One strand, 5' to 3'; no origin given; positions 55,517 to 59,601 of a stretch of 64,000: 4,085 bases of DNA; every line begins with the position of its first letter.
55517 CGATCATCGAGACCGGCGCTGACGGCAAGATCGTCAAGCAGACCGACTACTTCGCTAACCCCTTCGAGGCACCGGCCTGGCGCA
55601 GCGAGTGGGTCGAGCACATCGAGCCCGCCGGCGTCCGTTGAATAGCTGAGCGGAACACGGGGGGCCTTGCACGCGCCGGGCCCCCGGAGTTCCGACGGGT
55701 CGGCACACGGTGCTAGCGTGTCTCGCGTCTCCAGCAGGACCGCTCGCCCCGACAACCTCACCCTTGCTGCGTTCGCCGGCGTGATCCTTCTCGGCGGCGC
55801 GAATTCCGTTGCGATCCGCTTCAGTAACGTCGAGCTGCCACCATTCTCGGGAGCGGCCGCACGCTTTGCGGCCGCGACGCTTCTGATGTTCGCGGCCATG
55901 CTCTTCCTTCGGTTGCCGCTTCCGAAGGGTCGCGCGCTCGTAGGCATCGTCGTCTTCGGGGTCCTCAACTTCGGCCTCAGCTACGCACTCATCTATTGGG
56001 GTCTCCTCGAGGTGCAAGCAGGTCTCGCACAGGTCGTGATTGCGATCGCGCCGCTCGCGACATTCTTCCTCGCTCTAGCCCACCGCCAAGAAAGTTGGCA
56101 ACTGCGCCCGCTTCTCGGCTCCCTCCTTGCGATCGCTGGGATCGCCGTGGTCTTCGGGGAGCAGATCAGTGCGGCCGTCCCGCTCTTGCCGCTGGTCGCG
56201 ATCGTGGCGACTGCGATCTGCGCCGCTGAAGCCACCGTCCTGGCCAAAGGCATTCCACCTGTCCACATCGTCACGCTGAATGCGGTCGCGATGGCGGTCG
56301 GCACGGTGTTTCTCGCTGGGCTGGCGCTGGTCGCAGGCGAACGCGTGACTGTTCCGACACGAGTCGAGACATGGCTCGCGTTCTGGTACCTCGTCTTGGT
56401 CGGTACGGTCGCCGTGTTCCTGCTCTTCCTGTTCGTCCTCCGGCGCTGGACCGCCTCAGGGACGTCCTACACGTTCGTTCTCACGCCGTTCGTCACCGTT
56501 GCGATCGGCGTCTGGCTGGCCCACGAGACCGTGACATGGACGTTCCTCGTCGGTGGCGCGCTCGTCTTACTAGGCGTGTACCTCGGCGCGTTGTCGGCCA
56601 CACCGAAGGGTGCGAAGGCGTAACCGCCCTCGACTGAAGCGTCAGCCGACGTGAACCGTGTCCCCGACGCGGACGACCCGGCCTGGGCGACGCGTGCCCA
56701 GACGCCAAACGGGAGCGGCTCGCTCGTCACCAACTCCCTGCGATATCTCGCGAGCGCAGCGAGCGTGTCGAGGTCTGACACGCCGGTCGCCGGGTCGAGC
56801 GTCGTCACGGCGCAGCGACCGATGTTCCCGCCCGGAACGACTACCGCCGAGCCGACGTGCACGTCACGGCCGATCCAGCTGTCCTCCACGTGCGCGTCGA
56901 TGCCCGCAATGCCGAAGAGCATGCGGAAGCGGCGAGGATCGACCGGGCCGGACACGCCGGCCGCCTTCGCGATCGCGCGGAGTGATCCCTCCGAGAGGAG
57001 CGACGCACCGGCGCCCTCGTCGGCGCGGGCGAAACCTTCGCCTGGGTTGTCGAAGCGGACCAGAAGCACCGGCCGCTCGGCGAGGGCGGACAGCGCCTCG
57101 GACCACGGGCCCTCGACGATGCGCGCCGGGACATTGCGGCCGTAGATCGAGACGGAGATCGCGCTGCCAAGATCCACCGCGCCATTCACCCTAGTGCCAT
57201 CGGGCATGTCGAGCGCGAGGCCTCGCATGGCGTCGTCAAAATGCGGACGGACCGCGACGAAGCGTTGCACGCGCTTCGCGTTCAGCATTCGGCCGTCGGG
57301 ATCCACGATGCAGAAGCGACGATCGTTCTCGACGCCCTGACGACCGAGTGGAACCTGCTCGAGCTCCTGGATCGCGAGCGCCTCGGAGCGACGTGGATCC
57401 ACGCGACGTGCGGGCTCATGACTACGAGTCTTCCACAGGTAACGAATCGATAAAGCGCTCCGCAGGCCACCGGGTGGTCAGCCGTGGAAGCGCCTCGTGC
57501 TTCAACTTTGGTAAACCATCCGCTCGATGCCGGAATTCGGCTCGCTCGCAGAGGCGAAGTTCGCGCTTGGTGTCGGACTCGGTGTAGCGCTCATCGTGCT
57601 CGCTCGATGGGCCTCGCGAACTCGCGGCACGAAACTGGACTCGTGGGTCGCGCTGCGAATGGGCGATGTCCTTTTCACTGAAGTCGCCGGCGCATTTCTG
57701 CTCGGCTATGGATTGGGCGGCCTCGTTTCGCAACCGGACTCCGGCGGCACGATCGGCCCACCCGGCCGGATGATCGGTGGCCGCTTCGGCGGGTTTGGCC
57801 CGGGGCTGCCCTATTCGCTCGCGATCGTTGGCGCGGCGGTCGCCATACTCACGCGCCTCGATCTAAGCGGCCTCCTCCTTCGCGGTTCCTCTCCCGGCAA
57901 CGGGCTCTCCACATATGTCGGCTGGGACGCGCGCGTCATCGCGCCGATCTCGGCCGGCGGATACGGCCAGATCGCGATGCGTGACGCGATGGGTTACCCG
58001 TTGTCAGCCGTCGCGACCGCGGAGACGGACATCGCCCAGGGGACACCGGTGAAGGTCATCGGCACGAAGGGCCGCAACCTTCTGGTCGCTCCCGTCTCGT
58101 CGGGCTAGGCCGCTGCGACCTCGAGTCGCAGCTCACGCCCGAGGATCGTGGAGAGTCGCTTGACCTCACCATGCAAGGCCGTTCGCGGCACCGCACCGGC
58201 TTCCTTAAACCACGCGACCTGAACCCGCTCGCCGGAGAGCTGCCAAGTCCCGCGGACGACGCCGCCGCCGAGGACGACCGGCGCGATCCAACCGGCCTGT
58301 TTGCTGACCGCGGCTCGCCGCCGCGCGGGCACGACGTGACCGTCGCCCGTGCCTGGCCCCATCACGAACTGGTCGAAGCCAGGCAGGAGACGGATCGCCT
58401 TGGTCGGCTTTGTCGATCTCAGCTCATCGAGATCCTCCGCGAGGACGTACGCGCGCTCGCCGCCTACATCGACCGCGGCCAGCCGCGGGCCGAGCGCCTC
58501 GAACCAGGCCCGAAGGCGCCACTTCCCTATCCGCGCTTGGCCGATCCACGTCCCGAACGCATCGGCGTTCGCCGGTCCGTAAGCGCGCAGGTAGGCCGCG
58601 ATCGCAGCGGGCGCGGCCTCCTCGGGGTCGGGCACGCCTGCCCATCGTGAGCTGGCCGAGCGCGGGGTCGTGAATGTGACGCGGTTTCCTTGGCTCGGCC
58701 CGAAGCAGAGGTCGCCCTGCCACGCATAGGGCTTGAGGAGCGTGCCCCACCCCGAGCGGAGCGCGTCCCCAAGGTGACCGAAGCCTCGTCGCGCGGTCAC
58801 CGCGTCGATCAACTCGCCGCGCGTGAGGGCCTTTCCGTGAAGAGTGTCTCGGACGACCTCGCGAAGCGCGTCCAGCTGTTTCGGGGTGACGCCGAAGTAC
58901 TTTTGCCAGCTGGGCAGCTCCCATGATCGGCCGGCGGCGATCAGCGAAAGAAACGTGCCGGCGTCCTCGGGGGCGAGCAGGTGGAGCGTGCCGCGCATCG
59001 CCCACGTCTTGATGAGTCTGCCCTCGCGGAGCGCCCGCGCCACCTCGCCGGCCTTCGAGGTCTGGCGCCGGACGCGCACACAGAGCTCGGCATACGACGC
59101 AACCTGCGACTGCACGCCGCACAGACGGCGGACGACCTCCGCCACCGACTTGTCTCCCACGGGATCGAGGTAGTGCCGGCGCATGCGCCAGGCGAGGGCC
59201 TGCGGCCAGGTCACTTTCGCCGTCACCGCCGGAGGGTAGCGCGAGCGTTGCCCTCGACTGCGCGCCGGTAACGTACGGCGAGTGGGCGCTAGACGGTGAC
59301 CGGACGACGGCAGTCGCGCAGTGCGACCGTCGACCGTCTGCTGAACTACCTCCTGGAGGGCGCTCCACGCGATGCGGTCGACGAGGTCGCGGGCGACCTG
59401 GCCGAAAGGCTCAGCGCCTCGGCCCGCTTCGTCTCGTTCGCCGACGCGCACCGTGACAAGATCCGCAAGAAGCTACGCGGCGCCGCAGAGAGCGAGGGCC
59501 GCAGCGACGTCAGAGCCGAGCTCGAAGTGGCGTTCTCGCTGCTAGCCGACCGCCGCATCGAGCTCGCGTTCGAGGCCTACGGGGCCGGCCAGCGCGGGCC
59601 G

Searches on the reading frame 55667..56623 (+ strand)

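Call 87: search_protein_families(library=pfam, proteins=[window:55667-56623:+], max_evalue=0.0001)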
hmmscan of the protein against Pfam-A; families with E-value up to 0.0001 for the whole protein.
window:55667-56623:+ (318 aa): 1 family
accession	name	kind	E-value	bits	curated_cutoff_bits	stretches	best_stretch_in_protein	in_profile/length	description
PF00892.27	EamA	-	4.7e-25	88.9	28.2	2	177-306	5-132/135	EamA-like transporter family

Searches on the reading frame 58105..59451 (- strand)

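Call 87: search_protein_families(library=pfam, proteins=[window:58105-59451:-], max_evalue=0.0001)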
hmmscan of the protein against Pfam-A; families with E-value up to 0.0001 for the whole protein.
window:58105-59451:- (448 aa): 1 family
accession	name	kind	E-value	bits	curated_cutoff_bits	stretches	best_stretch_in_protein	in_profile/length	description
PF06224.18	AlkZ-like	-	1.6e-44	153.3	25.9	1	107-434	1-327/329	DNA glycosylase AlkZ-like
